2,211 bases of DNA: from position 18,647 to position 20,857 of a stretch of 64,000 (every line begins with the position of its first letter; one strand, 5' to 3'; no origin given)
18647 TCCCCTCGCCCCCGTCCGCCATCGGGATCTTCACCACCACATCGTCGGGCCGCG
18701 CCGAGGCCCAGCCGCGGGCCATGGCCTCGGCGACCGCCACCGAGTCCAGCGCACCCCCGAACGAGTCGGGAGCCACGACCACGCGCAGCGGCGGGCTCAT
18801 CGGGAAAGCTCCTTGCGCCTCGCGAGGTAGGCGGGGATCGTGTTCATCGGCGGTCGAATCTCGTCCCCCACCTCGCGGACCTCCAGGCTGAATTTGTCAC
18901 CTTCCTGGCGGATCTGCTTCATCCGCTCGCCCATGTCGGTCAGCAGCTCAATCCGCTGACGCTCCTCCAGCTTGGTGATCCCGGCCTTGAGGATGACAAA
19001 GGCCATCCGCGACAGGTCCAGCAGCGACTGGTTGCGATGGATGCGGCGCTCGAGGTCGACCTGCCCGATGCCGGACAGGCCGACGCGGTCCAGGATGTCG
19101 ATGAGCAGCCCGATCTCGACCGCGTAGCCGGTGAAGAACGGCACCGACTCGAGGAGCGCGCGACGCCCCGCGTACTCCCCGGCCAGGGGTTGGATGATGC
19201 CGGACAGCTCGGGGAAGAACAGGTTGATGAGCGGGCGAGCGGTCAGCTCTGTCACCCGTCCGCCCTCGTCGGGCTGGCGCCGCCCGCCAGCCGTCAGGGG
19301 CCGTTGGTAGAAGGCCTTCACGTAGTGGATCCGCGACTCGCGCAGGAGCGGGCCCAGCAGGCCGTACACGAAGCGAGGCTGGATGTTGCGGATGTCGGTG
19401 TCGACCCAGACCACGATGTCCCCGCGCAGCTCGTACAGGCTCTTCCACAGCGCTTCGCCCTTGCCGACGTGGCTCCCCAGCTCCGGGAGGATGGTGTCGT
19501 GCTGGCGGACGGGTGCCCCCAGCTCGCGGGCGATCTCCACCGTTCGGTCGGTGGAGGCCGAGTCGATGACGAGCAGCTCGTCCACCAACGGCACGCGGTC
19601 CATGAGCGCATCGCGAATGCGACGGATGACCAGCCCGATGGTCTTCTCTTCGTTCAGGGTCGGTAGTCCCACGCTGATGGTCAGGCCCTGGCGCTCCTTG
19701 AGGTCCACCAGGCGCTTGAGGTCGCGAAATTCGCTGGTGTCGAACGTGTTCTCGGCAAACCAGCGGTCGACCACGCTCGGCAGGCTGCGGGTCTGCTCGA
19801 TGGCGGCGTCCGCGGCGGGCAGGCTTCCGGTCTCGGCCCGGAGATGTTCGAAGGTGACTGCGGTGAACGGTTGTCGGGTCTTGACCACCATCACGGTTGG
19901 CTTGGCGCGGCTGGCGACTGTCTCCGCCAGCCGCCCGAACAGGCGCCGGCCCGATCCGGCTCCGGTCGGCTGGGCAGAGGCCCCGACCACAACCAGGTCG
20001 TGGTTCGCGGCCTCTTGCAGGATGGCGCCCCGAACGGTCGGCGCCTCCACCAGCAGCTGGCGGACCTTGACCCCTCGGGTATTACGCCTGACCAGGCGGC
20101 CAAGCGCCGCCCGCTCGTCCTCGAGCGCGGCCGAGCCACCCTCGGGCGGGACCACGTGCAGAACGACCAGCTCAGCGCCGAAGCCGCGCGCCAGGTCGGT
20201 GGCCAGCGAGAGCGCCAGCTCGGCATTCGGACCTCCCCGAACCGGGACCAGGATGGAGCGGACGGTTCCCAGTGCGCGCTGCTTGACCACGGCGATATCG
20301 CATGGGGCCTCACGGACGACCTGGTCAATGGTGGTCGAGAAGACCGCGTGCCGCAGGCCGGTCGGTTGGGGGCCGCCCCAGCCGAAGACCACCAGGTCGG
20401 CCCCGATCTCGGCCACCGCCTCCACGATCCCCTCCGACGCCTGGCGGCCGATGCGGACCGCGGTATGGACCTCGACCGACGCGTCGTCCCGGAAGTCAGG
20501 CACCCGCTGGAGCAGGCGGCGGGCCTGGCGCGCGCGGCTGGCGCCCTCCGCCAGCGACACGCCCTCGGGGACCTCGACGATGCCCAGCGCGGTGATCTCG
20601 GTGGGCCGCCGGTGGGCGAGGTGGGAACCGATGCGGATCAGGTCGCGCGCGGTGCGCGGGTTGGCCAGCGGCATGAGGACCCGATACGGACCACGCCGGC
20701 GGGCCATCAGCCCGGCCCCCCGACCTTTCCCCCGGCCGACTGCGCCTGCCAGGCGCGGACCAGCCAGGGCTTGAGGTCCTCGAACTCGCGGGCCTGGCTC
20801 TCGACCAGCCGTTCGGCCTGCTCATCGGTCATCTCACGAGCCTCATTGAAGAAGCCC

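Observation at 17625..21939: Operon: GT-A glycosyltransferase -> tandem-USP::GpgS-like fusion -> glycerate kinase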

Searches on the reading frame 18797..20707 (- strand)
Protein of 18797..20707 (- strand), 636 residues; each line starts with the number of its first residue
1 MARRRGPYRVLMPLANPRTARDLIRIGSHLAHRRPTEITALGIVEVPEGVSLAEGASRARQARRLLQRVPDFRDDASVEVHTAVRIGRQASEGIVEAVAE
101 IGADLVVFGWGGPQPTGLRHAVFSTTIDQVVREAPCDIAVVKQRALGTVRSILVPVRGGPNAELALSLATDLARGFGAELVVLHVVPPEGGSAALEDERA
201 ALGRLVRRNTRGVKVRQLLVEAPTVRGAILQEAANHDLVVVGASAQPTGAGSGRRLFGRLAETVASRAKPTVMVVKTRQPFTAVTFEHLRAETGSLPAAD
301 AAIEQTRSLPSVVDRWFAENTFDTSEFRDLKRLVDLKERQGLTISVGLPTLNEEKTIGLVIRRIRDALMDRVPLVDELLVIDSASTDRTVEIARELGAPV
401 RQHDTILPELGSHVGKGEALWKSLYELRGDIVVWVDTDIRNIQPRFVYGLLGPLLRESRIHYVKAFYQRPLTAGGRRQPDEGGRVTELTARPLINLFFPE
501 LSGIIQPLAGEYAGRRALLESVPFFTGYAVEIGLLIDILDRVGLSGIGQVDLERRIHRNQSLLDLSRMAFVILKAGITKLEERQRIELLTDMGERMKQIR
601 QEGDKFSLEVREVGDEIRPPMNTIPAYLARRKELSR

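Call 6: search_protein_families(library=pfam, proteins=[window:18797-20707:-], max_evalue=0.01)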
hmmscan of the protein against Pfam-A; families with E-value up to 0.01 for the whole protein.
window:18797-20707:- (636 aa): 2 families
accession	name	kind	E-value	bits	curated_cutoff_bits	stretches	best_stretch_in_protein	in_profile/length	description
PF00582.32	Usp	-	1.2e-26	94.4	24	2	9-142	4-141/141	Universal stress protein family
PF00535.33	Glycos_transf_2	-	1.4e-11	45.1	23.3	1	345-468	1-117/168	Glycosyl transferase family 2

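Call 7: search_protein_families(library=ncbifam, proteins=[window:18797-20707:-], max_evalue=0.01)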
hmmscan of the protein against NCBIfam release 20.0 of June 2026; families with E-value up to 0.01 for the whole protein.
window:18797-20707:- (636 aa): 12 families
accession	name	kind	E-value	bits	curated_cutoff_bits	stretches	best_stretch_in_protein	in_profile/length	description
NF010496.0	PRK13915.1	equivalog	6.3e-116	386.8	262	1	313-625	5-306/307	glucosyl-3-phosphoglycerate synthase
TIGR04182.1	glyco_TIGR04182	equivalog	1.2e-11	44.6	325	1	345-459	3-102/293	S-layer glycoprotein N-glycosyltransferase AglJ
TIGR04283.1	glyco_like_mftF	equivalog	5.4e-06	26.2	182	1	344-400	1-53/221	TIGR04283 family arsenosugar biosynthesis glycosyltransferase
NF008380.0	PRK11175.1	equivalog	0.00015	20.9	227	1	64-162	70-166/313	universal stress protein UspE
NF040724.1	GpgS_Meth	equivalog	0.00025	20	700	1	410-562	116-277/402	glucosyl-3-phosphoglycerate synthase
NF047588.1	GlcsyltransPgfSStrep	equivalog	0.00028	20.2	500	1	343-441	2-98/308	glycosyltransferase PgfS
NF041391.1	DPhHxTase_Halo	equivalog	0.00029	19.9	375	1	350-436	3-76/213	dolichyl-phosphate hexose transferase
NF007986.1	PRK10714.1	equivalog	0.00056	19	529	1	344-442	8-104/316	undecaprenyl-phosphate 4-deoxy-4-formamido-L-arabinose transferase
NF038302.1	EPS_HpsE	equivalog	0.00086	18.4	300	1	343-438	2-96/307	hormogonium polysaccharide biosynthesis glycosyltransferase HpsE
TIGR04195.1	S_glycosyl_SunS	equivalog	0.0018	17.2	350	1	322-393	36-101/421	SunS family peptide S-glycosyltransferase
TIGR03937.1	PgaC_IcaA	equivalog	0.0046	15.9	422.3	1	331-439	34-136/407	poly-beta-1,6-N-acetyl-D-glucosamine synthase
NF045692.1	OglycostaseCruG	equivalog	0.0098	14.9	600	0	343-396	42-91/386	2'-O-glycosyltransferase CruG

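Call 11: search_solved_structures(query=window:18797-20707:-, max_evalue=0.001, show_alignments=1)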
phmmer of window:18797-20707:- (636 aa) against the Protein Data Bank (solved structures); distinct sequences matched with E-value up to 0.001: 8.
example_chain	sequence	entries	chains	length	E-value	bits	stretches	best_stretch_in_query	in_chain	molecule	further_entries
3f1y_A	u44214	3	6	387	5.3e-74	252.9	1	310-593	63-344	Mannosyl-3-phosphoglycerate synthase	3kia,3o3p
7pdo_A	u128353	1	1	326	1.2e-71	245.2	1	315-630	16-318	Glucosyl-3-phosphoglycerate synthase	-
7p5l_A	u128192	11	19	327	1.2e-71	245.1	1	315-630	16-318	Glucosyl-3-phosphoglycerate synthase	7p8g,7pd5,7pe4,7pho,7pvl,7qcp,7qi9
3ckj_A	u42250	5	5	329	3.4e-64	220.5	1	314-574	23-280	Putative uncharacterized protein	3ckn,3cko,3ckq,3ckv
4y6n_A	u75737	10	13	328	7.9e-59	202.8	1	339-573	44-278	Glucosyl-3-phosphoglycerate synthase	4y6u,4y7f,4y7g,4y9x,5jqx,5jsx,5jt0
3e25_A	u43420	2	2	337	8e-59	202.8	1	339-573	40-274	Putative uncharacterized protein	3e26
4ddz_A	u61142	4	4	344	9e-59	202.6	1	339-573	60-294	GLUCOSYL-3-PHOSPHOGLYCERATE SYNTHASE (GpgS) | Glucosyl-3-phosphoglycerate synthase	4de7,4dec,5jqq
5mlz_A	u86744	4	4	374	4.7e-05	25.2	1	340-525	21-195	Dolichol monophosphate mannose synthase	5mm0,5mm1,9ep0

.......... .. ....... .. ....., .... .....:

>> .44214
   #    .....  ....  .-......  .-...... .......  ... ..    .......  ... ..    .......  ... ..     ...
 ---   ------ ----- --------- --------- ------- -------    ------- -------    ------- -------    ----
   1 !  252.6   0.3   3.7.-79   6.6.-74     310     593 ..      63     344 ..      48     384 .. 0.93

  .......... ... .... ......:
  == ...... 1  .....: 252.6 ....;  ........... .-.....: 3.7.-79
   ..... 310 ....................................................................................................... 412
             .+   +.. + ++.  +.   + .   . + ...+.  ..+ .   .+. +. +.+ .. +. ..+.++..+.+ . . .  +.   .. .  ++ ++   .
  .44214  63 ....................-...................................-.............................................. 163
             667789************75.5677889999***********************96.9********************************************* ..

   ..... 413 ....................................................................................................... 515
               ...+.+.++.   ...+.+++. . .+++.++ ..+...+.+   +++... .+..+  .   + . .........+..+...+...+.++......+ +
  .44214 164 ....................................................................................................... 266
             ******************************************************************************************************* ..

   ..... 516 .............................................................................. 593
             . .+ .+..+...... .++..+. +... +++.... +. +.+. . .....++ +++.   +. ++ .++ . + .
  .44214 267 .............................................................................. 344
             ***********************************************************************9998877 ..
